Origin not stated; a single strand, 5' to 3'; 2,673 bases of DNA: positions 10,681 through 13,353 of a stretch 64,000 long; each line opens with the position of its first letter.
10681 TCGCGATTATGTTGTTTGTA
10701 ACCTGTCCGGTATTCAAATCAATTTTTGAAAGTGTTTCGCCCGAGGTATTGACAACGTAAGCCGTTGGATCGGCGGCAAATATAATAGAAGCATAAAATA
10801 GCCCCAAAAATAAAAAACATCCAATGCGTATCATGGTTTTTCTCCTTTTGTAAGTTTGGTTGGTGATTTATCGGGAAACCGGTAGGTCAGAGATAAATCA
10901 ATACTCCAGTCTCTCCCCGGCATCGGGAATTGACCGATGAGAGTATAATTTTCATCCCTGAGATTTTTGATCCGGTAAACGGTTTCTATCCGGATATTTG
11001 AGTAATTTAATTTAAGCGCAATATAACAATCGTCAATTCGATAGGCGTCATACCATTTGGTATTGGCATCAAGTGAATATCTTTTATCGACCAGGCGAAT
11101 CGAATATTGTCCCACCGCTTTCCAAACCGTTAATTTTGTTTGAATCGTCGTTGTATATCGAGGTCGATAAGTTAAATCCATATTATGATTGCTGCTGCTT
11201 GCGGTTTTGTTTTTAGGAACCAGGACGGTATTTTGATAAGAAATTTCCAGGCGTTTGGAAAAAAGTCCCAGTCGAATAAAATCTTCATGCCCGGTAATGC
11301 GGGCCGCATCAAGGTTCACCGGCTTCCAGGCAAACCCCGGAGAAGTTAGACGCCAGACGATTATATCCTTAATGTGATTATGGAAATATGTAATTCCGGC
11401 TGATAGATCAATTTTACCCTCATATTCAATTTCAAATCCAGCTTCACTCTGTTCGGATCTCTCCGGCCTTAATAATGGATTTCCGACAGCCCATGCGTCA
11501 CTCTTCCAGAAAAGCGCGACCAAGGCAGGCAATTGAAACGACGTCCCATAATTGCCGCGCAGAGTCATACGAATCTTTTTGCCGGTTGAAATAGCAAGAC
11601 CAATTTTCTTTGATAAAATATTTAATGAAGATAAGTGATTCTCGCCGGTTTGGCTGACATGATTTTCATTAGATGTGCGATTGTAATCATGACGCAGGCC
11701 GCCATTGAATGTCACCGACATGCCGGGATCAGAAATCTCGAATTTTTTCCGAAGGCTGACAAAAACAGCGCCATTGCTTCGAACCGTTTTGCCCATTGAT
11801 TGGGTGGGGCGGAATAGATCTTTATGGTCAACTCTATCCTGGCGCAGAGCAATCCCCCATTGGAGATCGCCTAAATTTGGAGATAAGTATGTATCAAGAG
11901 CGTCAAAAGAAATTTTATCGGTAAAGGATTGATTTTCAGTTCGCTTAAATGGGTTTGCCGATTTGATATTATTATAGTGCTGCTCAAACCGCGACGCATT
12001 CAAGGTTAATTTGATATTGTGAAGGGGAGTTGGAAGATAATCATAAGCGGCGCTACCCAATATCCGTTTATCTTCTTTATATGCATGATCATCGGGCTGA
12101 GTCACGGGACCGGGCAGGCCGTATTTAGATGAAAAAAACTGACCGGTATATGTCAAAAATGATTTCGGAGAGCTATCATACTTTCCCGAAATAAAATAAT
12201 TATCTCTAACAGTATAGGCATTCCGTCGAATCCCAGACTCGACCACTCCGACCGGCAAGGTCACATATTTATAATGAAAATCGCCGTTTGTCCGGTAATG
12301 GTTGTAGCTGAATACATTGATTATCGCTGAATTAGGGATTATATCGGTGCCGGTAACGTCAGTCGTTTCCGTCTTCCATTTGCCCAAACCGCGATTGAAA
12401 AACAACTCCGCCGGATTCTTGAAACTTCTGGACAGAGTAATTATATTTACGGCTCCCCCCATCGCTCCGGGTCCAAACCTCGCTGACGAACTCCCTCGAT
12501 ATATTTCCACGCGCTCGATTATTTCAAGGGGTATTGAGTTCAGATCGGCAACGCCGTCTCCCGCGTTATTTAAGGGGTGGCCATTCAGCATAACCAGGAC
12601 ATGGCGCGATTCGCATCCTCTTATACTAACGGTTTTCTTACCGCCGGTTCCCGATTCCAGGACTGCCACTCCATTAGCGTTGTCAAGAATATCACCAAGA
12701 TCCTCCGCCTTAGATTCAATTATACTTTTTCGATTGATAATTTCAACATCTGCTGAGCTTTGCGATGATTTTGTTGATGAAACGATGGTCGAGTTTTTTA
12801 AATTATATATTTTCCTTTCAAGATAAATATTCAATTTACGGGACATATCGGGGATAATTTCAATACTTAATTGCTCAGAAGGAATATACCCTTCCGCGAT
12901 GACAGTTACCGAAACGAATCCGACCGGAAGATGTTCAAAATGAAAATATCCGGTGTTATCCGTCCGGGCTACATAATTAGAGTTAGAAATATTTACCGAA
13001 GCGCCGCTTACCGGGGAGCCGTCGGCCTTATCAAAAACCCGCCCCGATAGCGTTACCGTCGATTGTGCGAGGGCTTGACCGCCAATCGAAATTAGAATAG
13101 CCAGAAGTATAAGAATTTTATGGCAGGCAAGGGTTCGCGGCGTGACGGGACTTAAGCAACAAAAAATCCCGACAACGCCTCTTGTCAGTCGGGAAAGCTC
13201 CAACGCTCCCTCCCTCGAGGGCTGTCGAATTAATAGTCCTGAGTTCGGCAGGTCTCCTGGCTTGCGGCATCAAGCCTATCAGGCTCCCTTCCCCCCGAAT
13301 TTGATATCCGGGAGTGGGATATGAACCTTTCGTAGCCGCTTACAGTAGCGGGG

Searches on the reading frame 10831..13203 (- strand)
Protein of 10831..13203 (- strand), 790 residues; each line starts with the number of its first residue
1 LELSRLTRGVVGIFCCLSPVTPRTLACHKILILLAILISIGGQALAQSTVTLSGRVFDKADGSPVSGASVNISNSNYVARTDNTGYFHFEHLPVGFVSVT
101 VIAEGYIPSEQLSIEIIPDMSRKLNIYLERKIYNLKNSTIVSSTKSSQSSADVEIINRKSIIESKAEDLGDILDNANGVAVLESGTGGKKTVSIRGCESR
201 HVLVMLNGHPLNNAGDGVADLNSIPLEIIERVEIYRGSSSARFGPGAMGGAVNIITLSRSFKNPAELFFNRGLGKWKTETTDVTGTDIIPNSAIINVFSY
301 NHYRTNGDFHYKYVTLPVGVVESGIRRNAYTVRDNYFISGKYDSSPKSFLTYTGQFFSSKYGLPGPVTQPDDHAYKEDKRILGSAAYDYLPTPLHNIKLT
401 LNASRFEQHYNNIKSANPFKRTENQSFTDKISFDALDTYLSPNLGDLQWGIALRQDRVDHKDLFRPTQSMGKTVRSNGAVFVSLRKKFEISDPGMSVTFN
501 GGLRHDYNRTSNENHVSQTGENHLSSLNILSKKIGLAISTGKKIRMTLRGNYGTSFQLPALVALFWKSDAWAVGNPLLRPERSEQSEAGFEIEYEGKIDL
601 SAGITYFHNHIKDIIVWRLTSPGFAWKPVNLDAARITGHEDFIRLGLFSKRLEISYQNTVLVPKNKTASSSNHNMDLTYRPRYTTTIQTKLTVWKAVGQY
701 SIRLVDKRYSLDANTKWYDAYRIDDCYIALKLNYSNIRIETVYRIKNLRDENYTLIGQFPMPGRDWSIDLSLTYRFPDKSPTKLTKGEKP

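Call 31: search_protein_families(library=pfam, proteins=[window:10831-13203:-], max_evalue=0.001)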
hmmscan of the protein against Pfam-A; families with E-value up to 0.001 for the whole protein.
window:10831-13203:- (790 aa): 4 families
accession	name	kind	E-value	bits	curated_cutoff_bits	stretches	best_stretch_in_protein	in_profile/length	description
PF00593.30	TonB_dep_Rec_b-barrel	-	6.8e-26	92.5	27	1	331-739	8-429/436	TonB dependent receptor-like, beta-barrel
PF07715.20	Plug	-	1.4e-25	90.3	23.9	1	148-251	4-107/107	TonB-dependent Receptor Plug Domain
PF13620.12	CarboxypepD_reg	-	6.8e-16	58.8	32.3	1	51-128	1-81/82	Carboxypeptidase regulatory-like domain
PF13715.12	CarbopepD_reg_2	-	9.8e-11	42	32.2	1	52-137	1-85/88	CarboxypepD_reg-like domain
